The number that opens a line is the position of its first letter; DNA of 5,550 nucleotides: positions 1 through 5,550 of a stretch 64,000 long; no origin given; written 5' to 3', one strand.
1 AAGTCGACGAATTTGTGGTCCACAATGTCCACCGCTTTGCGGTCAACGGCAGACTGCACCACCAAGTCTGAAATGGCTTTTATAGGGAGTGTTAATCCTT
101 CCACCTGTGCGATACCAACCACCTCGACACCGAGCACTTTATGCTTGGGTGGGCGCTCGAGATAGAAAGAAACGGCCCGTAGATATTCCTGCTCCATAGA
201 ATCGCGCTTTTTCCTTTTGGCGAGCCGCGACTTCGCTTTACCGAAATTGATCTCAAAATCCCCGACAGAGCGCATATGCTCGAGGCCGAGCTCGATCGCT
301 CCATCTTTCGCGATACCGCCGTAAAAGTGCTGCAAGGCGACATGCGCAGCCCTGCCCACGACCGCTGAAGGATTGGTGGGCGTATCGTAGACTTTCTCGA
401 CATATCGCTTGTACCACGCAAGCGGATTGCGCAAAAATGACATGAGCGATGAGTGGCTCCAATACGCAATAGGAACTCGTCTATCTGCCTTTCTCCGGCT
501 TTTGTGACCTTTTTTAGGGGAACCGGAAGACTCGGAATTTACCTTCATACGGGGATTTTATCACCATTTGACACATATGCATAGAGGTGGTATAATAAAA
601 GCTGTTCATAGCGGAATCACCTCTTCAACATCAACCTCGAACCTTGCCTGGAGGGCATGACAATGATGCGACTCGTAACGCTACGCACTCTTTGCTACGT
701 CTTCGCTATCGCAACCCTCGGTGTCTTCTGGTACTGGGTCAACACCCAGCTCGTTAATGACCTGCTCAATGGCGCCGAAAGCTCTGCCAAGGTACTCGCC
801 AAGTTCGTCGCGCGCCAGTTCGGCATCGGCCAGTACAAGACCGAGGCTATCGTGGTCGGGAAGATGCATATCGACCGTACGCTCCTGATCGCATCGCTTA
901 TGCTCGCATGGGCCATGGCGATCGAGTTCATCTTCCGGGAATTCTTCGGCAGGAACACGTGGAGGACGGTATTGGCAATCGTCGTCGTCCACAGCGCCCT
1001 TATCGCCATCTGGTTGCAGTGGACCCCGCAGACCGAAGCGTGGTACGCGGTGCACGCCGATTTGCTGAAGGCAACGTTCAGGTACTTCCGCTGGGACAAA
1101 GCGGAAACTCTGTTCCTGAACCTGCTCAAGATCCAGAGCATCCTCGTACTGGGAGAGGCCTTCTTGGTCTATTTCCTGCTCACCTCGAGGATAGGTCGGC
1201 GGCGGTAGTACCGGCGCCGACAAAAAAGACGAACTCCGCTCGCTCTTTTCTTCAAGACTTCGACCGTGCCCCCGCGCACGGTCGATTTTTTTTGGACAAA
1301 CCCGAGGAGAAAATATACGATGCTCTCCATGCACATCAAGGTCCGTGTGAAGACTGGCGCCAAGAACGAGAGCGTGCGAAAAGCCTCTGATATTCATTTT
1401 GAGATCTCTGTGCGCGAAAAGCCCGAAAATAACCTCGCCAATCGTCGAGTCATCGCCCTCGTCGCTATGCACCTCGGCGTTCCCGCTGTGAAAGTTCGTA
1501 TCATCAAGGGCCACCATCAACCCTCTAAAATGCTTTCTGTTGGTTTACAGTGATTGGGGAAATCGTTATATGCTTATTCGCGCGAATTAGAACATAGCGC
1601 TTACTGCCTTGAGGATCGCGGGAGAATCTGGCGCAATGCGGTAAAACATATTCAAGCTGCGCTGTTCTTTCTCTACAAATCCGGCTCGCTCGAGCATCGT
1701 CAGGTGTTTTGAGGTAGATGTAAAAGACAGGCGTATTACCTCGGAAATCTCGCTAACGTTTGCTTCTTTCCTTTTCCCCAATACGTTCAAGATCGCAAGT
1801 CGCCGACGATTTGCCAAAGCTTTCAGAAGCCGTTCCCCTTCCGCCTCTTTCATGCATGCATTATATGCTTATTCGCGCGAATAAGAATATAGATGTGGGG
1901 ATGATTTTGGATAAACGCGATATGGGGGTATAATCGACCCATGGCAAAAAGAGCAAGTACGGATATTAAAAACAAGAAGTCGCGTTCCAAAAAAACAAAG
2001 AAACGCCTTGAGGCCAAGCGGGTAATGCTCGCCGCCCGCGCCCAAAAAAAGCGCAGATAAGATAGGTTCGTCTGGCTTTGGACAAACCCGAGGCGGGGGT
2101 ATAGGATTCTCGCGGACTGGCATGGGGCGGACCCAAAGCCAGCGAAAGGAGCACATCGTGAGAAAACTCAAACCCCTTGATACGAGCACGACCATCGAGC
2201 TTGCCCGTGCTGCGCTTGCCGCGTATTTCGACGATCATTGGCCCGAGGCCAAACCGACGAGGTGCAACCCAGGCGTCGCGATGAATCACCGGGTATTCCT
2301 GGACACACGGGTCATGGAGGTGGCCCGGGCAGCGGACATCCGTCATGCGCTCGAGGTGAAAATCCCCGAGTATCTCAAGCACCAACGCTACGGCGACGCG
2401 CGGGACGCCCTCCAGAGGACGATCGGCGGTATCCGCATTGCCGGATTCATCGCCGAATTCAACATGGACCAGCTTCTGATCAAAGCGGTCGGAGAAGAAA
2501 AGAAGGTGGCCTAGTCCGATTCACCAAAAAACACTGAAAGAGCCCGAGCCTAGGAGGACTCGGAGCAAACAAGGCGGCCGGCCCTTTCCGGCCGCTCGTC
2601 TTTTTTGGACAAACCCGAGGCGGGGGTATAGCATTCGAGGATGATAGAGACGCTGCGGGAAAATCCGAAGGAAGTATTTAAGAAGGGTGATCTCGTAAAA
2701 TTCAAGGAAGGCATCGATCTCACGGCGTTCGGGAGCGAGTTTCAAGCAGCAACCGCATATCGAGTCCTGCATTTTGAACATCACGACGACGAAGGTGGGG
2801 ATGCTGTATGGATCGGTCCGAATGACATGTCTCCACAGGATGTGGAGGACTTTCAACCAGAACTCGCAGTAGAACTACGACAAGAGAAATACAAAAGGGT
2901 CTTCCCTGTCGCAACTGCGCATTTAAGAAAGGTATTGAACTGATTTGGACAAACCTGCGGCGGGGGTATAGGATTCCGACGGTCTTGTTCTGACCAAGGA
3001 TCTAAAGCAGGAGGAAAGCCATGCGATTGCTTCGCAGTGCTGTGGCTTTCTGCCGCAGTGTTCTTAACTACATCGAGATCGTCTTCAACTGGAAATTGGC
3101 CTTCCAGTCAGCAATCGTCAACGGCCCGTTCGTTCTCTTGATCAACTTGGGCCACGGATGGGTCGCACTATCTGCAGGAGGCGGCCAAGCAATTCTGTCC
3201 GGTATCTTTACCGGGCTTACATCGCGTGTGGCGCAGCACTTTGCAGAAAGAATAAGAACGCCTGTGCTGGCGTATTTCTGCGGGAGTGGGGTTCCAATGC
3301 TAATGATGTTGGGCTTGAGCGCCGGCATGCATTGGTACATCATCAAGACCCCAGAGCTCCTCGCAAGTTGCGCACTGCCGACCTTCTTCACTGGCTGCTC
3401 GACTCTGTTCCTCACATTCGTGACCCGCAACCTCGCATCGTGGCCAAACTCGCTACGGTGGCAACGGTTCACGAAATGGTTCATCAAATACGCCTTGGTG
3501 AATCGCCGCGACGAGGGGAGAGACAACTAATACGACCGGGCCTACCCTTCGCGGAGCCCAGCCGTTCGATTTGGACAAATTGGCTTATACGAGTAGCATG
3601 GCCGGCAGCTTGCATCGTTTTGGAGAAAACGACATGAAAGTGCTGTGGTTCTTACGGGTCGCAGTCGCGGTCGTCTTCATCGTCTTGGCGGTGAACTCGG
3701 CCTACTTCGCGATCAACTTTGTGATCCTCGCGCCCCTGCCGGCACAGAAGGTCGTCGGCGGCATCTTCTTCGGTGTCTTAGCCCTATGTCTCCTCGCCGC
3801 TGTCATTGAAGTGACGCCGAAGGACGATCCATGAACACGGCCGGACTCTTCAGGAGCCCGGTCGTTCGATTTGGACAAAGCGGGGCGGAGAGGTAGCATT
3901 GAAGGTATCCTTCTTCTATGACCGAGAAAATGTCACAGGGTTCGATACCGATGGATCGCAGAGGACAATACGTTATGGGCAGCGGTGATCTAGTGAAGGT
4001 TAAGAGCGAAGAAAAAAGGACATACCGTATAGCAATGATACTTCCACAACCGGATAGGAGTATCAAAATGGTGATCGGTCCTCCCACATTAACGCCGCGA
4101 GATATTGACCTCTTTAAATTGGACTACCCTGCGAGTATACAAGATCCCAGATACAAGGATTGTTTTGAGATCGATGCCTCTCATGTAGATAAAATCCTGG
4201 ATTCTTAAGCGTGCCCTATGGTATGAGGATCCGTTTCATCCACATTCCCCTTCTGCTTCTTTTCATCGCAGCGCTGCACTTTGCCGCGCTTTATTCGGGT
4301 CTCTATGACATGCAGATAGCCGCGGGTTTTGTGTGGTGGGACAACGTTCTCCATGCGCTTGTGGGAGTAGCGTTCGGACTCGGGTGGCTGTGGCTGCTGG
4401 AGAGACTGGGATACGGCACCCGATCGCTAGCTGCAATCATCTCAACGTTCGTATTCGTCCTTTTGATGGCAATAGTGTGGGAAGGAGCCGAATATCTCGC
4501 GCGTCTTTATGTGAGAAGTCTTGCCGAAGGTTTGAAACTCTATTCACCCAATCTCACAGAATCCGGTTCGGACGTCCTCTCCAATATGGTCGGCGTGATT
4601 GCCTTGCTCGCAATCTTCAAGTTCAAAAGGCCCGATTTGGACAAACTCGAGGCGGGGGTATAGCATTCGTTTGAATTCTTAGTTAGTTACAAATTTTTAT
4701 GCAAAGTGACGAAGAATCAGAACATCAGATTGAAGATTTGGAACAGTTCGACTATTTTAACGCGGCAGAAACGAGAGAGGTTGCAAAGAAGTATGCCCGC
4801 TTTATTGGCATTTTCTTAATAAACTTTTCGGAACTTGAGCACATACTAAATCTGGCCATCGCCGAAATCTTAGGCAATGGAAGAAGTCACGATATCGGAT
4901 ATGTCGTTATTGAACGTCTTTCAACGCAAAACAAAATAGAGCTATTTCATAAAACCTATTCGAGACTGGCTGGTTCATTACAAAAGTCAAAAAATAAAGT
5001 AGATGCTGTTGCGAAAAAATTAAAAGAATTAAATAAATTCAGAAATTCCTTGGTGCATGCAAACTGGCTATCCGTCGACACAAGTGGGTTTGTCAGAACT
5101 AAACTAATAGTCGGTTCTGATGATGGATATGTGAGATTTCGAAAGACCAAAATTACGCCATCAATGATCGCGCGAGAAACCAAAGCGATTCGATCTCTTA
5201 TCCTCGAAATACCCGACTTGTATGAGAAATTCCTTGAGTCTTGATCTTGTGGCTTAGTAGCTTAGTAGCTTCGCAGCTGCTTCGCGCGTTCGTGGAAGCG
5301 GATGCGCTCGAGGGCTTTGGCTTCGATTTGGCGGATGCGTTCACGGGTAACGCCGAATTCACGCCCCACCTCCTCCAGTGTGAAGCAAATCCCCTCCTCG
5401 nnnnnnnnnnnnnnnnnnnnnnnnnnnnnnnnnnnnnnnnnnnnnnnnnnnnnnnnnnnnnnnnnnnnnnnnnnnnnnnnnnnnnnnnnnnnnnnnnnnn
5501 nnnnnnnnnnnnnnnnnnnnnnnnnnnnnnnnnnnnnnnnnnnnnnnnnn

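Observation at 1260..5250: Island of about ten single-gene modules, each headed by a near-identical promoter-like repeat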

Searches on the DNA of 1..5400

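Call 54: search_rna_families(source=window, start=1, end=5400, threshold=evalue, max_evalue=1)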
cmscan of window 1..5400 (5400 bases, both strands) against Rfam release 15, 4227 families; matches with E-value up to 1: 1.
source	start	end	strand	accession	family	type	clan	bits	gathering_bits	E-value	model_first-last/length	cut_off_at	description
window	1227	1299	+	RF00519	suhB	Gene; sRNA;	CL00108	21.1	41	0.54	1-77/77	no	Makes More Granules Regulator RNA (mmgR)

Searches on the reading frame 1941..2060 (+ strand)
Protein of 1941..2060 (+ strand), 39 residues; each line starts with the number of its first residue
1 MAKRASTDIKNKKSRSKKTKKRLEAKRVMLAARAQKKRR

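Call 39: search_protein_families(library=ncbifam, proteins=[window:1941-2060:+], max_evalue=1)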
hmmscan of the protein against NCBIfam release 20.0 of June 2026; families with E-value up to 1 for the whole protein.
window:1941-2060:+ (39 aa): 0 families

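Call 42: search_protein_families(library=pfam, proteins=[window:1941-2060:+], max_evalue=5)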
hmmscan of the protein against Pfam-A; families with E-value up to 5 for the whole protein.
window:1941-2060:+ (39 aa): 0 families

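Call 74: search_solved_structures(query=window:1941-2060:+, max_evalue=10, show_alignments=3)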
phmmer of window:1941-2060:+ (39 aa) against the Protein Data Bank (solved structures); distinct sequences matched with E-value up to 10: 0.

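Call 98: search_protein_representatives(protein=window:1941-2060:+)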
Query: 39 residues. Proteins with E-value up to 0.001 (for the whole library): 11; up to 1e-10: 0; up to 1e-30: 0. The best 11 are listed.
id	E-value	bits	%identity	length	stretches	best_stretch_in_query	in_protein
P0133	3.6e-07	44.1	84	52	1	1-38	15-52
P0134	1.7e-05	39.2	74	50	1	1-38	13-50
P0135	2.2e-05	38.8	78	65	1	1-36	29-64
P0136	4.5e-05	37.9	68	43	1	1-34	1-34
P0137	4.9e-05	37.8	69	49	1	1-36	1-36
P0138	9.0e-05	37.1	68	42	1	1-38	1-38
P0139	1.2e-04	36.7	63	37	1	1-35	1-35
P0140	2.9e-04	35.6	71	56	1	1-34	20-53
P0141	3.8e-04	35.2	67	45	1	1-39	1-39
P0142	8.4e-04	34.2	76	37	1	7-39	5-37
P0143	8.9e-04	34.1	73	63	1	1-37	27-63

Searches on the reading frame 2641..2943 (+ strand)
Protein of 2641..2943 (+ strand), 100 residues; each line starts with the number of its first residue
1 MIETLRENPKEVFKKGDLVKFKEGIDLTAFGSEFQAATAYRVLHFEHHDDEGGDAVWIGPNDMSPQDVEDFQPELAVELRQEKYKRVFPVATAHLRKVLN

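Call 11: search_protein_families(library=pfam, proteins=[window:2641-2943:+], max_evalue=0.1)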
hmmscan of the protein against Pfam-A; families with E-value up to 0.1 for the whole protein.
window:2641-2943:+ (100 aa): 0 families

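Call 30: search_protein_families(library=padloc, proteins=[window:2641-2943:+], max_evalue=0.1)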
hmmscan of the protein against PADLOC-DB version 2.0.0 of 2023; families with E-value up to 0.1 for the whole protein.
window:2641-2943:+ (100 aa): 0 families

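Call 31: search_protein_families(library=phrogs, proteins=[window:2641-2943:+], max_evalue=0.1)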
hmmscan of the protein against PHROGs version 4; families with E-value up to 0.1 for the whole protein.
window:2641-2943:+ (100 aa): 0 families

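Call 39: search_protein_families(library=ncbifam, proteins=[window:2641-2943:+], max_evalue=1)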
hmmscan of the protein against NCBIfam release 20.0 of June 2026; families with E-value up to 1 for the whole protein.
window:2641-2943:+ (100 aa): 0 families

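Call 56: find_homologous_proteins(query=window:2641-2943:+, max_evalue=0.001)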
Query window:2641-2943:+ (100 aa): 4 proteins with E <= 0.001 among 5 candidates.
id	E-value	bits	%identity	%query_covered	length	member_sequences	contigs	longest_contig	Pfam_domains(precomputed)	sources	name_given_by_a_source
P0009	8.5e-61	220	100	100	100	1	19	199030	-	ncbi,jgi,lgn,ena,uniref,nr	ncbi:hypothetical protein A2851_01875 [Candidatus Kaiserbacteria bacterium RIFCSPHIGHO2_01_FULL_53_2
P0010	7.0e-43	163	76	100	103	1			-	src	-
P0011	1.1e-33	133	64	100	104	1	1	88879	-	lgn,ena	-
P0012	4.4e-31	125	61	100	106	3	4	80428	-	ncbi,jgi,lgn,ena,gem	-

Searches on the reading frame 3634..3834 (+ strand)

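Call 11: search_protein_families(library=pfam, proteins=[window:3634-3834:+], max_evalue=0.1)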
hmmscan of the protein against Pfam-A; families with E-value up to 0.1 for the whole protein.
window:3634-3834:+ (66 aa): 0 families

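Call 30: search_protein_families(library=padloc, proteins=[window:3634-3834:+], max_evalue=0.1)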
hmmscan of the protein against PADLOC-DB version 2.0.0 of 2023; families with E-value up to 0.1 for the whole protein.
window:3634-3834:+ (66 aa): 0 families

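Call 31: search_protein_families(library=phrogs, proteins=[window:3634-3834:+], max_evalue=0.1)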
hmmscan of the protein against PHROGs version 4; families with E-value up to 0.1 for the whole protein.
window:3634-3834:+ (66 aa): 0 families

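Call 39: search_protein_families(library=ncbifam, proteins=[window:3634-3834:+], max_evalue=1)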
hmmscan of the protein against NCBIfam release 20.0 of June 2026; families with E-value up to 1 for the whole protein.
window:3634-3834:+ (66 aa): 2 families
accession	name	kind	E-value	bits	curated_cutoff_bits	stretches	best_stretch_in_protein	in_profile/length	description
NF003831.1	PRK05419.1-2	equivalog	0.06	12.8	130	1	3-62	7-63/212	protein-methionine-sulfoxide reductase heme-binding subunit MsrQ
NF033617.1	RND_permease_2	subfamily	0.35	8.7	1250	1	3-50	851-897/1009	multidrug efflux RND transporter permease subunit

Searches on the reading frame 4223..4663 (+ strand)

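Call 11: search_protein_families(library=pfam, proteins=[window:4223-4663:+], max_evalue=0.1)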
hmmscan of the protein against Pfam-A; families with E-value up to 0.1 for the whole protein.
window:4223-4663:+ (146 aa): 1 family
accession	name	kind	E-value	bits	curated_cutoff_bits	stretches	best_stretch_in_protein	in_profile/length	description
PF06197.19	DUF998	-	0.036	14.1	30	1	13-94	74-156/184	Protein of unknown function (DUF998)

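Call 30: search_protein_families(library=padloc, proteins=[window:4223-4663:+], max_evalue=0.1)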
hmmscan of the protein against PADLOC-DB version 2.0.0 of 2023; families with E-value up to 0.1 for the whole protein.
window:4223-4663:+ (146 aa): 0 families

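Call 31: search_protein_families(library=phrogs, proteins=[window:4223-4663:+], max_evalue=0.1)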
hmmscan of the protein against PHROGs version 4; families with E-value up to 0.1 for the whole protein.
window:4223-4663:+ (146 aa): 0 families

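Call 39: search_protein_families(library=ncbifam, proteins=[window:4223-4663:+], max_evalue=1)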
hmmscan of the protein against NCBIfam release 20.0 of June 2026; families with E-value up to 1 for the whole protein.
window:4223-4663:+ (146 aa): 1 family
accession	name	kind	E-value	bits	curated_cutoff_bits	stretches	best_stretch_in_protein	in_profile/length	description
TIGR00898.1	2A0119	subfamily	0.11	11.2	550.75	1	6-92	326-412/506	cation transport protein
